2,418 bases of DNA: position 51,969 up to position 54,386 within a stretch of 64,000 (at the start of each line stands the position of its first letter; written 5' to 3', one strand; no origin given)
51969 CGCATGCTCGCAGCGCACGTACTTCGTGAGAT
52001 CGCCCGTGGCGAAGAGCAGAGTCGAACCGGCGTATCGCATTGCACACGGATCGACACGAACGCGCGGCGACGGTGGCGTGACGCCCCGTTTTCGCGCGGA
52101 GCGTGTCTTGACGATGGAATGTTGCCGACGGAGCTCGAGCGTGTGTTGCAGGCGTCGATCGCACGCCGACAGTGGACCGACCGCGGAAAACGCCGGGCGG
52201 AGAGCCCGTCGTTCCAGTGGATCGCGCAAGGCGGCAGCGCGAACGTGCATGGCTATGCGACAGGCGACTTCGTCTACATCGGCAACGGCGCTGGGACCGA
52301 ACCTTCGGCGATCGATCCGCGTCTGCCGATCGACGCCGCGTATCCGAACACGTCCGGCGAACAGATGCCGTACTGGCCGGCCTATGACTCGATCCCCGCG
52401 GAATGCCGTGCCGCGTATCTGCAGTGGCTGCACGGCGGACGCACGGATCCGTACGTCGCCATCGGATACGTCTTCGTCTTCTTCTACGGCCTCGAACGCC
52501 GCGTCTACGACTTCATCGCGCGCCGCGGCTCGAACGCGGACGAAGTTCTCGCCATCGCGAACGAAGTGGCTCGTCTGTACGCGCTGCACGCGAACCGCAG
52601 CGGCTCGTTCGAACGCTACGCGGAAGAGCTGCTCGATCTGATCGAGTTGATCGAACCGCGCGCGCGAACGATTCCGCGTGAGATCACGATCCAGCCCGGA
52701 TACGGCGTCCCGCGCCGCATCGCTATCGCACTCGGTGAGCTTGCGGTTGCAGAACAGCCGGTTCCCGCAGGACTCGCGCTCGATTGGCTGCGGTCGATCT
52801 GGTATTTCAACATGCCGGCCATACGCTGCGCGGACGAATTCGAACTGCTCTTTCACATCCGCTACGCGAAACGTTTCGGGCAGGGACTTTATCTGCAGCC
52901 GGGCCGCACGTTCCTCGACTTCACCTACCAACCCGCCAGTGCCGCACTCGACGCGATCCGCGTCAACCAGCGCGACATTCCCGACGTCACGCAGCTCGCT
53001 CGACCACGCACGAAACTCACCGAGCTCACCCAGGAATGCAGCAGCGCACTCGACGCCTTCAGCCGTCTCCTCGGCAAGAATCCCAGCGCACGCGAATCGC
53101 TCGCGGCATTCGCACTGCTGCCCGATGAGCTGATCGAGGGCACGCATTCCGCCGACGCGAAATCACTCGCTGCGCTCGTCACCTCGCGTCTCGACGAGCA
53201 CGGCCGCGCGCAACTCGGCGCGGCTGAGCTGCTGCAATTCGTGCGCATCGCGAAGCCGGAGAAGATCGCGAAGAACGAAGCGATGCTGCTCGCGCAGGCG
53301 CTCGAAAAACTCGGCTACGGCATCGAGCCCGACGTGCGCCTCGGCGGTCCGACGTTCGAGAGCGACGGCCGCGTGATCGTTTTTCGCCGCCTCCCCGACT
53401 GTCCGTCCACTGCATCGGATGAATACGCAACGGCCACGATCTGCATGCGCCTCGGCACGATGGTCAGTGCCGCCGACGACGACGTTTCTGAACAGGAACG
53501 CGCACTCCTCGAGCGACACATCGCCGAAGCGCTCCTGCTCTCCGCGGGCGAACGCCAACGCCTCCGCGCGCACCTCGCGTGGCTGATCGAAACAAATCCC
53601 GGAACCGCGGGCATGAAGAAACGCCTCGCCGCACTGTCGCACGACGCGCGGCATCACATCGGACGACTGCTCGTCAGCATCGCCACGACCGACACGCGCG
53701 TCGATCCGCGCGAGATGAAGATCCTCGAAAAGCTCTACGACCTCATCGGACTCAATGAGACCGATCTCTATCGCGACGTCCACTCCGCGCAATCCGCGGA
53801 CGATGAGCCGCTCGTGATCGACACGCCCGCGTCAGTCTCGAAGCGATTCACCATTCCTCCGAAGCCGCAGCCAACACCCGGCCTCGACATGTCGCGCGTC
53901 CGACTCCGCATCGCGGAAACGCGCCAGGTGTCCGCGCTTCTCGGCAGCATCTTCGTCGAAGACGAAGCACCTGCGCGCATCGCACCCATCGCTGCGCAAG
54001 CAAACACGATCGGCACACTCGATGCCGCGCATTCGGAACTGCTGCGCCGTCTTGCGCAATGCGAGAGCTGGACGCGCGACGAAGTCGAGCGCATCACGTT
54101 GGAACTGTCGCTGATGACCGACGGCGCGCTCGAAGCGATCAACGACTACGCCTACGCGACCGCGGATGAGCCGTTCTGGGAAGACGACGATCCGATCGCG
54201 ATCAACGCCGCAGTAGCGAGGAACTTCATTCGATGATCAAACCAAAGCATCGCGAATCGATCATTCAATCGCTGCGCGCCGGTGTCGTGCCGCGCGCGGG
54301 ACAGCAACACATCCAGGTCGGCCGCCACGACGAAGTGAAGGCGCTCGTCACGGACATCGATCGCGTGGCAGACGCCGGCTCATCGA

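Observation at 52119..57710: Three-gene TerB-N/TerB/TerB-C + P-loop ATPase + Lhr-like helicase operon (Shango-type candidate anti-phage system)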

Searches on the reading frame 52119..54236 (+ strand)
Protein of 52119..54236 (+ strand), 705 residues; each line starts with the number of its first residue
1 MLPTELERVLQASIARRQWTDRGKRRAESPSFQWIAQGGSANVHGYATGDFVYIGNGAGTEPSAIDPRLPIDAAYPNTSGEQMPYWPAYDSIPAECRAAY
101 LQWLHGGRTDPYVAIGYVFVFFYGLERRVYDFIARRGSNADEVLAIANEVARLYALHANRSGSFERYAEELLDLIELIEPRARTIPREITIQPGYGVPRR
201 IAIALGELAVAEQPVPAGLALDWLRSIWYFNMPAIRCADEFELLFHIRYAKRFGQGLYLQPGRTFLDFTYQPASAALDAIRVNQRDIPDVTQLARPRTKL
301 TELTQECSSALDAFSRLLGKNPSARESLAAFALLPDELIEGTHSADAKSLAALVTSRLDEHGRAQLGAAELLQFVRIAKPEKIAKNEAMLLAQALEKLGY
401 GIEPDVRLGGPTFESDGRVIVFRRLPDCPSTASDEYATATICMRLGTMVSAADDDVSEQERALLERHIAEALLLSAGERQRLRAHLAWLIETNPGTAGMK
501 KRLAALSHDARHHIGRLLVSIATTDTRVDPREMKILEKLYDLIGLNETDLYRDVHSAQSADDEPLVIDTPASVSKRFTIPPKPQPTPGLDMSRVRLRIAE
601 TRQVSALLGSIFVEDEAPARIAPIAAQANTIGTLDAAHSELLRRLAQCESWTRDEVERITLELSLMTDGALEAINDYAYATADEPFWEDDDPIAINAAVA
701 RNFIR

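Call 7: search_protein_families(library=pfam, proteins=[window:52119-54236:+], max_evalue=0.01)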
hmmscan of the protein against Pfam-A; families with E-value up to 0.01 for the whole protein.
window:52119-54236:+ (705 aa): 4 families
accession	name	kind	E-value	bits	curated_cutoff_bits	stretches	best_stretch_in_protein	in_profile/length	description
PF13208.11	TerB_N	-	4.4e-39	134.8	25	1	38-224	3-195/207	TerB N-terminal domain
PF15615.11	TerB_C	-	1.2e-21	77.9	26.3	1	588-700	18-144/148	TerB-C domain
PF05099.18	TerB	-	1.2e-10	42.2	24.4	1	443-550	5-113/118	Tellurite resistance protein TerB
PF13490.11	zf-HC2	-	0.0024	18.4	22.2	0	474-487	16-29/35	Putative zinc-finger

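Call 8: search_protein_families(library=padloc, proteins=[window:52119-54236:+], max_evalue=0.01)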
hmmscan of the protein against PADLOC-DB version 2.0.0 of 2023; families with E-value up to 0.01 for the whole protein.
window:52119-54236:+ (705 aa): 1 family
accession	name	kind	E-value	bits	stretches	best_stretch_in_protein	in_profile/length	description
PDLC03958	SngA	-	5.2e-83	278.5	1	26-697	30-517/528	-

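Call 18: find_homologous_proteins(query=window:52119-54236:+, max_evalue=1e-10)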
Query window:52119-54236:+ (705 aa): 324 proteins with E <= 1e-10 among 8000 candidates; the best 120 are listed.
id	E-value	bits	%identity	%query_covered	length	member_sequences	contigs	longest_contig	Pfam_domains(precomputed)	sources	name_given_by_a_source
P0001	0.0e+0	1580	100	100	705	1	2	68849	PF05099.19,PF13208.12,PF15615.12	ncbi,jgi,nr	ncbi:MAG TPA: TerB N-terminal domain-containing protein [Thermoanaerobaculia bacterium]|jgi:uncharac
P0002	0.0e+0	1342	85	100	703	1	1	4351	PF05099.19,PF13208.12,PF15615.12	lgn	-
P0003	0.0e+0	1091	69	100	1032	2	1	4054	PF05099.19,PF13208.12,PF15615.12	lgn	-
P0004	0.0e+0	1038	68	100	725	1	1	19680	PF05099.19,PF13208.12,PF15615.12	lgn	-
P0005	0.0e+0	1033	68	100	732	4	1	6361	PF05099.19,PF13208.12,PF15615.12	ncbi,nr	ncbi:MAG TPA: TerB N-terminal domain-containing protein [Thermoanaerobaculia bacterium]|nr:TerB N-te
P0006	0.0e+0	1018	66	100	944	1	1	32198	PF05099.19,PF13208.12,PF15615.12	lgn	-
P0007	3.9e-297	1005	64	99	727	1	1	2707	PF05099.19,PF13208.12,PF15615.12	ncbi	ncbi:MAG TPA: TerB N-terminal domain-containing protein [Thermoanaerobaculia bacterium]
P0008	1.5e-296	1004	66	100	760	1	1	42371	PF05099.19,PF13208.12,PF15615.12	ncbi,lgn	-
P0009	6.6e-296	1001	64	100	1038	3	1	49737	PF05099.19,PF13208.12,PF15615.12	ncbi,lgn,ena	-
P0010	2.5e-294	996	65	99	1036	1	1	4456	PF05099.19,PF13208.12,PF15615.12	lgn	-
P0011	5.2e-294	995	65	100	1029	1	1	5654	PF05099.19,PF13208.12,PF15615.12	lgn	-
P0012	1.3e-291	987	62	100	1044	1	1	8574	PF05099.19,PF13208.12,PF15615.12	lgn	-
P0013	1.4e-291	987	64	100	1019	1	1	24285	PF05099.19,PF13208.12,PF15615.12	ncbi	-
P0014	6.9e-291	985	63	100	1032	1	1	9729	PF05099.19,PF13208.12,PF15615.12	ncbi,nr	ncbi:MAG TPA: TerB N-terminal domain-containing protein [Thermoanaerobaculia bacterium]|nr:TerB N-te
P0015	7.3e-291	985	64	100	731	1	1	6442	PF05099.19,PF13208.12,PF15615.12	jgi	jgi:uncharacterized tellurite resistance protein B-like protein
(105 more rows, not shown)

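Call 21: find_related_loci(query=A1, collection=genome_contigs, flank=10000)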
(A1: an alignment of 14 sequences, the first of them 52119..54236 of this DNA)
Query A1 (705 aa) in genome_contigs; peptide patterns used: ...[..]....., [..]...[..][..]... (x = any residue, [..] = any of these).
504 stretches matched a pattern; 388 encode a relative of the query (tblastn E <= 1e-3); the best 80 are kept; 80 distinct loci.
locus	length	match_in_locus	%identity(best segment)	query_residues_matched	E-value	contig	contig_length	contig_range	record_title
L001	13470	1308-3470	68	3-704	0e+0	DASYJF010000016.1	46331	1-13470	MAG TPA_asm: Thermoanaerobaculia bacterium isolate SMAG_U4288 k141_1549277, whole genome shotgun sequence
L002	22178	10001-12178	64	2-705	0e+0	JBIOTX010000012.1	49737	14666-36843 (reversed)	MAG: Thermoanaerobaculia bacterium isolate MAG149 k127_1111025, whole genome shotgun sequence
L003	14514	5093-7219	61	2-704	0e+0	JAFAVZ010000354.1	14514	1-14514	MAG: Acidobacteriota bacterium isolate CP_BM_RX_49 BM_RX_k147_2340976, whole genome shotgun sequence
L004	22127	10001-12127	63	3-703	0e+0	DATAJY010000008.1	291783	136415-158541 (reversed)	MAG TPA_asm: Thermoanaerobaculia bacterium isolate SMAG_U6924 k141_10427, whole genome shotgun sequence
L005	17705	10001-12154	61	3-700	0e+0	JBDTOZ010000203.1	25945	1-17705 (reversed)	MAG: Acidobacteriota bacterium isolate cluster3_bin.186 NODE_5987_length_25945_cov_72.496949, whole genome shotgun seque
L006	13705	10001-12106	60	17-704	0e+0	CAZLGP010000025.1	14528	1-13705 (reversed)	MAG TPA_asm: uncultured Thermoanaerobaculia bacterium isolate binchicken_co31_43 genome assembly, contig: k141_2145002,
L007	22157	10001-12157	60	3-704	0e+0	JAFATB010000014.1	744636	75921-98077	MAG: Acidobacteriota bacterium isolate CP_BM_ER_R9_1 BM_ER_R9_k147_1692367, whole genome shotgun sequence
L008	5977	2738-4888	60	4-704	0e+0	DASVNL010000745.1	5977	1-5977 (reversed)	MAG TPA_asm: Thermoanaerobaculia bacterium isolate SMAG_U3126 k141_37772, whole genome shotgun sequence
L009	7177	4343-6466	59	3-704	0e+0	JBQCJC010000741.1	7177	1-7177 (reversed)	MAG: Thermoanaerobaculia bacterium isolate bin917 k141_2782735, whole genome shotgun sequence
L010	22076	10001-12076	58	22-704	0e+0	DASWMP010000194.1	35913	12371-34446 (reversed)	MAG TPA_asm: Thermoanaerobaculia bacterium isolate SMAG_U3390 k141_168267, whole genome shotgun sequence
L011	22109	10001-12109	39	33-704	3e-149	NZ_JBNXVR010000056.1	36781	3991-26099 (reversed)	Leptolyngbya sp. AN02str NODE_79_length_36781_cov_49.379386, whole genome shotgun sequence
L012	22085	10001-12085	36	30-704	1e-141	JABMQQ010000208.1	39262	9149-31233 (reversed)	MAG: Candidatus Neomarinimicrobiota bacterium isolate bin.62 k141_5989877, whole genome shotgun sequence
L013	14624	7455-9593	37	33-704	3e-139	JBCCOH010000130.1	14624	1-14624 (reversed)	MAG: Cyanobacteria bacterium P01_D01_bin.1 k141_86107_length_14624_cov_23.0993, whole genome shotgun sequence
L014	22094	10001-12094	40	34-704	1e-138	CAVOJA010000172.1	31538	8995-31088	MAG: uncultured Holophagales bacterium isolate MFD10097.bin.2.1 genome assembly, contig: contig_956, whole genome shotgu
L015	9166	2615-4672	38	34-704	2e-138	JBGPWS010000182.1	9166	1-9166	MAG: Pyrinomonadaceae bacterium isolate OBJ1_062018_090_57 k141_1120468_length_9166_cov_11.0000, whole genome shotgun se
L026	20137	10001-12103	41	30-704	7e-129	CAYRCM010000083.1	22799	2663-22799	MAG TPA_asm: uncultured Myxococcales bacterium isolate binchicken_co66_105 genome assembly, contig: NODE_3699_length_227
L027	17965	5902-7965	38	26-696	2e-128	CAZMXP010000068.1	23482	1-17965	MAG TPA_asm: uncultured Planctomycetaceae bacterium isolate SRP287453_co1_191 genome assembly, contig: NODE_3755_length_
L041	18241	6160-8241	40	34-696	2e-138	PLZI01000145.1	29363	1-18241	MAG: Acidobacteria bacterium isolate palsa_351 73.20120700_P3D.154_contig_305873, whole genome shotgun sequence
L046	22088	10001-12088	37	34-704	6e-121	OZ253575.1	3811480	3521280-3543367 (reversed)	MAG: Tepidiformaceae bacterium isolate 75d77762-d14d-4840-8cb0-48f4955156da genome assembly, chromosome: 1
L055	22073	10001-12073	36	10-679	2e-119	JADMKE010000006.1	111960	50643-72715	MAG: Candidatus Sericytochromatia bacterium isolate MAG_89 NODE_224_length_111960_cov_20.421751, whole genome shotgun se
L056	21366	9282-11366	38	34-704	8e-119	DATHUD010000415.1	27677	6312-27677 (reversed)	MAG TPA_asm: Thermoanaerobaculia bacterium isolate SMAG_U16097 k141_64412, whole genome shotgun sequence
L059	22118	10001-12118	37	25-704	5e-118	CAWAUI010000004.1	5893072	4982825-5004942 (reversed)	MAG: Thermoanaerobaculaceae bacterium isolate MFD09730.bin.2.32 genome assembly, contig: contig_588, whole genome shotgu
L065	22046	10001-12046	38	34-696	2e-117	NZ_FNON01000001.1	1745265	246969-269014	Amycolatopsis xylanica strain CPCC 202699, whole genome shotgun sequence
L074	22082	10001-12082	35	34-703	2e-115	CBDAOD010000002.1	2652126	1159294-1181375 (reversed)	MAG: Vicinamibacterales bacterium isolate 1282e159-6dd2-4713-bfde-212400ec611b genome assembly, contig: contig_2, whole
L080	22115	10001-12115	38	23-704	2e-114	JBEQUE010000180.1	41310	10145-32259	MAG: Acidobacteriota bacterium isolate MAG_Dt_02 k247_1298112, whole genome shotgun sequence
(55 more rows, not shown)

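Call 25: search_protein_families(library=pfam, proteins=[L011:4758-7943:+, L011:2078-4771:+, L041:3100-5844:+, L046:5994-9557:+, L012:19083-20342:+, L010:17738-19666:+, L059:8661-9818:-, L027:11594-12868:-, L011:7981-9558:+], max_evalue=0.0001)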
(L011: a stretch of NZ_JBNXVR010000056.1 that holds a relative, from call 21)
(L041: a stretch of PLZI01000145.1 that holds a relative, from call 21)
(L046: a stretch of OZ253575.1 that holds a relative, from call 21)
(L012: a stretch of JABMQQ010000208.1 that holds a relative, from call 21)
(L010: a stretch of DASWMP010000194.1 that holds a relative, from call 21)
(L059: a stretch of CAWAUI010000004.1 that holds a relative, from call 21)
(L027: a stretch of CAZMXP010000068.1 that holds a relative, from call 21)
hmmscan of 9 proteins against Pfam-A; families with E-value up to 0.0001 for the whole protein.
L011:4758-7943:+ (1061 aa): 5 families
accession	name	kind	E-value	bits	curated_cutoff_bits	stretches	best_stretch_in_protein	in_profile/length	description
PF00580.27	UvrD-helicase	-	5.4e-58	197.2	23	1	3-396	1-265/271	UvrD/REP helicase N-terminal domain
PF13361.12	UvrD_C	-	6.9e-24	85.3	25.6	2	695-792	284-348/350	UvrD-like helicase C-terminal domain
PF13245.12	AAA_19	-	8.1e-19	68.6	25.1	1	10-387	4-134/134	AAA domain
PF12705.13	PDDEXK_1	-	5.8e-13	49.8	22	1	853-1055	4-247/247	PD-(D/E)XK nuclease superfamily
PF13538.12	UvrD_C_2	-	6.6e-09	35.9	27.4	0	702-721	4-23/52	UvrD-like helicase C-terminal domain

L011:2078-4771:+ (897 aa): 1 family
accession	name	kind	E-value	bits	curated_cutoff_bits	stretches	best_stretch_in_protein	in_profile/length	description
PF12705.13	PDDEXK_1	-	8e-37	127.9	22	1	629-879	1-247/247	PD-(D/E)XK nuclease superfamily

L041:3100-5844:+ (914 aa): 3 families
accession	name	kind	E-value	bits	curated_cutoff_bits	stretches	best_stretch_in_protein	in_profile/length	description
PF02463.25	SMC_N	-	8.3e-13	48.7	40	1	159-899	135-211/220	RecF/RecN/SMC N terminal domain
PF13476.12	AAA_23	-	2.9e-09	38.3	27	1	11-64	7-63/201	AAA domain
PF13514.12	AAA_27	-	7.5e-08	32.6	22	1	1-52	1-55/206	AAA domain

L046:5994-9557:+ (1187 aa): 5 families
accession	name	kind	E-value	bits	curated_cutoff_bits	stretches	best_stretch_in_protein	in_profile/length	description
PF13087.12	AAA_12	-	6.4e-25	88.3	27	1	982-1156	18-193/195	AAA domain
PF13482.12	RNase_H_2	-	1.2e-18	68.1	22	1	360-553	1-164/165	RNase_H superfamily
PF13086.12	AAA_11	-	4.6e-13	50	27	2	803-853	18-74/257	AAA domain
PF13604.12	AAA_30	-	2.7e-08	34.2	27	1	789-951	4-130/191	AAA domain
PF01443.25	Viral_helicase1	-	4.1e-05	23.9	21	0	903-950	50-98/228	Viral superfamily 1 RNA helicase core domain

L012:19083-20342:+ (419 aa): 2 families
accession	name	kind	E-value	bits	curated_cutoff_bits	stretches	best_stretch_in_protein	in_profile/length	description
PF00149.33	Metallophos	-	2.1e-12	48.3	21.5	1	2-197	1-190/191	Calcineurin-like phosphoesterase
PF12850.12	Metallophos_2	-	5.2e-06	27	27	1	33-230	11-150/154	Calcineurin-like phosphoesterase superfamily domain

L010:17738-19666:+ (642 aa): 1 family
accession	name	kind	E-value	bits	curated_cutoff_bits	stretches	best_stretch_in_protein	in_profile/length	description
PF02646.22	RmuC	-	3.8e-72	243.3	26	1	323-609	2-288/291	RmuC family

L059:8661-9818:- (385 aa): 1 family
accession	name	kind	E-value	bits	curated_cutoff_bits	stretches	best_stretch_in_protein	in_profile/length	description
PF01551.29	Peptidase_M23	-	5.2e-20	71.9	28.7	1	283-347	27-89/96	Peptidase family M23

L027:11594-12868:- (424 aa): 1 family
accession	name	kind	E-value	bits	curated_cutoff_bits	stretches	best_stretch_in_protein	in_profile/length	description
PF00589.27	Phage_integrase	-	5.9e-21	75.4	27.1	1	244-402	6-168/172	Phage integrase family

L011:7981-9558:+ (525 aa): 1 family
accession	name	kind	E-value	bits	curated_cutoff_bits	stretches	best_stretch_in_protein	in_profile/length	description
PF02646.22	RmuC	-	5.9e-103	344.4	26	1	199-488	1-288/291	RmuC family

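Call 26: search_protein_families(library=padloc, proteins=[L011:4758-7943:+, L011:2078-4771:+, L041:3100-5844:+, L046:5994-9557:+, L012:19083-20342:+, L010:17738-19666:+, L059:8661-9818:-, L027:11594-12868:-, L011:7981-9558:+], max_evalue=1e-8)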
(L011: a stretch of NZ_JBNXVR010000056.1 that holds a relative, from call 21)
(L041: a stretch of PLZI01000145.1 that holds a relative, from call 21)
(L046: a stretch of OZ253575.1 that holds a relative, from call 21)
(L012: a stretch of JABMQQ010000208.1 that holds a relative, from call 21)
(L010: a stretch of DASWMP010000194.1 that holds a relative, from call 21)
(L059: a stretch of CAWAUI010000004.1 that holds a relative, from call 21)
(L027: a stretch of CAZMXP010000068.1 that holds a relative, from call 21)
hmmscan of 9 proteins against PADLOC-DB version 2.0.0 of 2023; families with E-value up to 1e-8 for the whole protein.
L011:4758-7943:+ (1061 aa): 38 families (the best 25 are shown)
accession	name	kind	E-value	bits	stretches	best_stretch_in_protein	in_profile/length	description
PDLC03802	RTasHel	-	8.3e-47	158.4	2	6-128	10-111/675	DRT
PDLC00132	GajB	-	6.5e-40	135.4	2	1-123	2-115/625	UrvD helicase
PDLC00103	GajB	-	2.2e-33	114.1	2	2-75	16-91/612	UrvD helicase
PDLC00123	GajB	-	5.3e-32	109.1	2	331-429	162-259/540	UrvD helicase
PDLC00107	GajB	-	9e-32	108.4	2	14-99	28-115/587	UrvD helicase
PDLC00114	GajB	-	3.9e-31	106.3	1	2-132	7-131/635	UrvD helicase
PDLC00122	GajB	-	7.7e-30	102.2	2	327-424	144-242/502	UrvD helicase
PDLC00117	GajB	-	2.5e-29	100.2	1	313-723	186-538/604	UrvD helicase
PDLC00127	GajB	-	4.1e-28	96.2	2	288-423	144-283/594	UrvD helicase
PDLC00121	GajB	-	3.6e-27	93.1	1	295-428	153-282/565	UrvD helicase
PDLC00130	GajB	-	1.7e-26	90.6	1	309-430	169-291/589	UrvD helicase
PDLC00112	GajB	-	2.9e-25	86.9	1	308-420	170-286/581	UrvD helicase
PDLC00116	GajB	-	5.7e-25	86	1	313-430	127-243/557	UrvD helicase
PDLC00129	GajB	-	3.3e-24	83.4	1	319-429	198-309/594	UrvD helicase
PDLC00119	GajB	-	3.4e-22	77.1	1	315-397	188-272/565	UrvD helicase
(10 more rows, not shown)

L011:2078-4771:+ (897 aa): 0 families

L041:3100-5844:+ (914 aa): 2 families
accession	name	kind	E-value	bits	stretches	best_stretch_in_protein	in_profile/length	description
PDLC04135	mad3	-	1.7e-16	58.8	0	655-891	103-328/374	mads_3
PDLC03859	LmuB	-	4.6e-10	37.3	0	18-63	18-57/611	-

L046:5994-9557:+ (1187 aa): 4 families
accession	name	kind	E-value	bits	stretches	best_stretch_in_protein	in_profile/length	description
PDLC03920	MkoA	-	7.2e-41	138.5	1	984-1181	890-1095/1112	-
PDLC03924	MkoC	-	8.9e-27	91.6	1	980-1176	769-963/1136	-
PDLC03921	MkoA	-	1.8e-20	70.3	1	916-1157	1299-1567/1607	-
PDLC02895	DpdJ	-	7.4e-09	31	0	912-1166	191-463/2112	DpdJ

L012:19083-20342:+ (419 aa): 0 families

L010:17738-19666:+ (642 aa): 0 families

L059:8661-9818:- (385 aa): 0 families

L027:11594-12868:- (424 aa): 0 families

L011:7981-9558:+ (525 aa): 1 family
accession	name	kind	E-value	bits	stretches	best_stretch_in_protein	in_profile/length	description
PDLC03812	RTasRmuC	-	2.2e-51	172.9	1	103-488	44-423/439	DRT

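Call 29: search_solved_structures(query=window:52119-54236:+, max_evalue=0.01)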
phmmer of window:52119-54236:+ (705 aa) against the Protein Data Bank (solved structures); distinct sequences matched with E-value up to 0.01: 0.

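Call 42: search_protein_families(library=ncbifam, proteins=[window:52119-54236:+], max_evalue=0.001)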
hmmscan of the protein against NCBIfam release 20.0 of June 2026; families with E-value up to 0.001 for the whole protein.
window:52119-54236:+ (705 aa): 0 families

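Call 55: predict_structure(alignment_id=A2)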
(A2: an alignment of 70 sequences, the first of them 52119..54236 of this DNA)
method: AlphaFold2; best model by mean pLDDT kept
length: 705 residues; sequences in the alignment: 70
mean_pLDDT: 87.6   pTM: 0.70
mean pLDDT of the five models: 87.6, 87.5, 85.5, 84.9, 84.8
residues with pLDDT >= 90: 478; 70-90: 155; 50-70: 31; < 50: 41
segments of 3 or more residues with pLDDT < 50: 26-28, 563-583, 612-626
pLDDT, mean of each block of 10 residues (from residue 1): 70 72 56 91 96 81 93 96 88 96 97 96 96 88 97 95 94 94 86 85 95 97 94 96 98 97 92 93 90 94 98 97 92 94 88 95 93 79 88 95 93 91 91 89 92 84 83 88 94 87 90 92 88 94 94 88 46 41 54 84 74 42 55 93 96 97 95 97 93 94 91
secondary structure, 60 per line:
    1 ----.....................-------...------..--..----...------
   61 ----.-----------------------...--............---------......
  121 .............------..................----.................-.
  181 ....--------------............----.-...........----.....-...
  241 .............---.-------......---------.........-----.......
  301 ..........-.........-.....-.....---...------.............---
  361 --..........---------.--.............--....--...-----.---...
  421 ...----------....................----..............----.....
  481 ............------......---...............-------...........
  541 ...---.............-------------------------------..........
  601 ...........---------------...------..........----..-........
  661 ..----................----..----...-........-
elements in order (helices of 4 or more, strands of 3 or more residues): H5-25 E33-35 E52-54 H94-105 H115-133 H140-157 H162-178 H180-184 H199-210 H217-227 H232-236 H238-253 E265-270 E280-288 H294-310 H312-320 H322-326 H328-332 H345-357 E363-367 H368-372 H385-397 E400-403 E418-423 H434-453 H458-471 H476-492 H499-504 H508-522 H530-543 H547-559 H591-611 H636-645 H653-662 H667-682 E693-695 H697-704
